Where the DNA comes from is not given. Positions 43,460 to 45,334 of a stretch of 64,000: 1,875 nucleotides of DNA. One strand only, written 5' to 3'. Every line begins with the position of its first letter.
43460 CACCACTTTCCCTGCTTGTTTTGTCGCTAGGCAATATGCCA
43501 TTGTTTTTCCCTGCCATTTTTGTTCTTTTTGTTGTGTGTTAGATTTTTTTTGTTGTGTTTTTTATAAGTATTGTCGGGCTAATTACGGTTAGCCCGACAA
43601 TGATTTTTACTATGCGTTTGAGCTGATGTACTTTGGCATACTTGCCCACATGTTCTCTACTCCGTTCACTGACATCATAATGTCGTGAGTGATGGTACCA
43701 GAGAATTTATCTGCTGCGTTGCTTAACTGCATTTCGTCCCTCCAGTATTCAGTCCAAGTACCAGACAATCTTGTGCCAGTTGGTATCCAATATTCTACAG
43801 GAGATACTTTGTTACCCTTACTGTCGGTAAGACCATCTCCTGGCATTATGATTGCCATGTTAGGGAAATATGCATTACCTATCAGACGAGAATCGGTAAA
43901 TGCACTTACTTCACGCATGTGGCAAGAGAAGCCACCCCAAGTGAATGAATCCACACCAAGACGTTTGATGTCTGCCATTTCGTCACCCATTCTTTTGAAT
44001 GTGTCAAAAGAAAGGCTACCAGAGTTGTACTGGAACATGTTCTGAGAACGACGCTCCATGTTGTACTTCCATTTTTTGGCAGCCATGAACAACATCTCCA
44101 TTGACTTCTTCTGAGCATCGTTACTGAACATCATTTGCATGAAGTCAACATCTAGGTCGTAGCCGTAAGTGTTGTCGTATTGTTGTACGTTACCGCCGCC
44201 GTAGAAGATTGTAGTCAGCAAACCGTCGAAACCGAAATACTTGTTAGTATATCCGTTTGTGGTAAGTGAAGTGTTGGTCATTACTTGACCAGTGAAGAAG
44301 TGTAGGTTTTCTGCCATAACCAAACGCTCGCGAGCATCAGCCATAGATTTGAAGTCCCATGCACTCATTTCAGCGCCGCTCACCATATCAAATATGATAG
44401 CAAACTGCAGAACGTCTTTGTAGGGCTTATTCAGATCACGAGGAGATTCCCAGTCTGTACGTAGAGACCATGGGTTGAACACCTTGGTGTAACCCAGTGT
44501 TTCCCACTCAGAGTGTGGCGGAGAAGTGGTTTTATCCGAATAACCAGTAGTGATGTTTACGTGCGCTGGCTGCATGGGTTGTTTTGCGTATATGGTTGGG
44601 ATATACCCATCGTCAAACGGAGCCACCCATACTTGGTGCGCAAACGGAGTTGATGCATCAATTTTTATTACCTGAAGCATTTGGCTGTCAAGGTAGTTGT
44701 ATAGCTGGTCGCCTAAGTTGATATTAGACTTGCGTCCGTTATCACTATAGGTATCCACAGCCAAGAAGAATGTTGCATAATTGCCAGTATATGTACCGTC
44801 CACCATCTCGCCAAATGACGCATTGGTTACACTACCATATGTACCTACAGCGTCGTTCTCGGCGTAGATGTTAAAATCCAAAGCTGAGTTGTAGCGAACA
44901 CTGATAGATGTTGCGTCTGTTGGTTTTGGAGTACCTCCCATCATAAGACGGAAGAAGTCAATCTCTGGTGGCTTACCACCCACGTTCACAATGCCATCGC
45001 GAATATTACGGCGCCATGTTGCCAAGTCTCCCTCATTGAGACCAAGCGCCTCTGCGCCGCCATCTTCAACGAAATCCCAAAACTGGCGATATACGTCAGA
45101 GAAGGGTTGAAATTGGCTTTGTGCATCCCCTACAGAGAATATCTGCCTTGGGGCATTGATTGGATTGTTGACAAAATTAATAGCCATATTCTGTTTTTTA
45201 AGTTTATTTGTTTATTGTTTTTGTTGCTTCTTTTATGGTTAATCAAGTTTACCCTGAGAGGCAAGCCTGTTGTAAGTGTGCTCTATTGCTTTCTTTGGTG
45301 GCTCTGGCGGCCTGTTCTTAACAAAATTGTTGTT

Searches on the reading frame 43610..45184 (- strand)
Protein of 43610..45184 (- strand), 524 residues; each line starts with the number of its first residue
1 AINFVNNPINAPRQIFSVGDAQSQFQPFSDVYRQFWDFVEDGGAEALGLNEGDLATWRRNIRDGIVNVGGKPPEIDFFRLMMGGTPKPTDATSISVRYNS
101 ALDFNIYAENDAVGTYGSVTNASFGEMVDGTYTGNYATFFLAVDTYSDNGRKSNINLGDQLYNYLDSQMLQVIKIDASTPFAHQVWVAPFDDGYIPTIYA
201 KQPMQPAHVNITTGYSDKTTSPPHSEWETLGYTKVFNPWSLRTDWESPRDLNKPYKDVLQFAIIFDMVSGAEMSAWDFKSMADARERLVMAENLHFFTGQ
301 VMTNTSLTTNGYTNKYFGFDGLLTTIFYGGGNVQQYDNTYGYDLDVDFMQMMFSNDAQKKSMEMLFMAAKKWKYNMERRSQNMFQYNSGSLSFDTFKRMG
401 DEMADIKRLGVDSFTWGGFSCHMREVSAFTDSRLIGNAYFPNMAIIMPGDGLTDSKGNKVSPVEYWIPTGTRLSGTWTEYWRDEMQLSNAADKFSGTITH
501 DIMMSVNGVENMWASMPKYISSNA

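Call 27: search_protein_families(library=phrogs, proteins=[window:43610-45184:-], max_evalue=0.00001)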
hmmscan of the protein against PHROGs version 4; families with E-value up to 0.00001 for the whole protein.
window:43610-45184:- (524 aa): 0 families

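Call 28: search_dna_similar(collection=phages, query=window:43610-45184:-, mode=protein, max_rows=12)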
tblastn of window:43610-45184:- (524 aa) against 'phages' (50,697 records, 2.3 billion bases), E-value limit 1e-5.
No match.
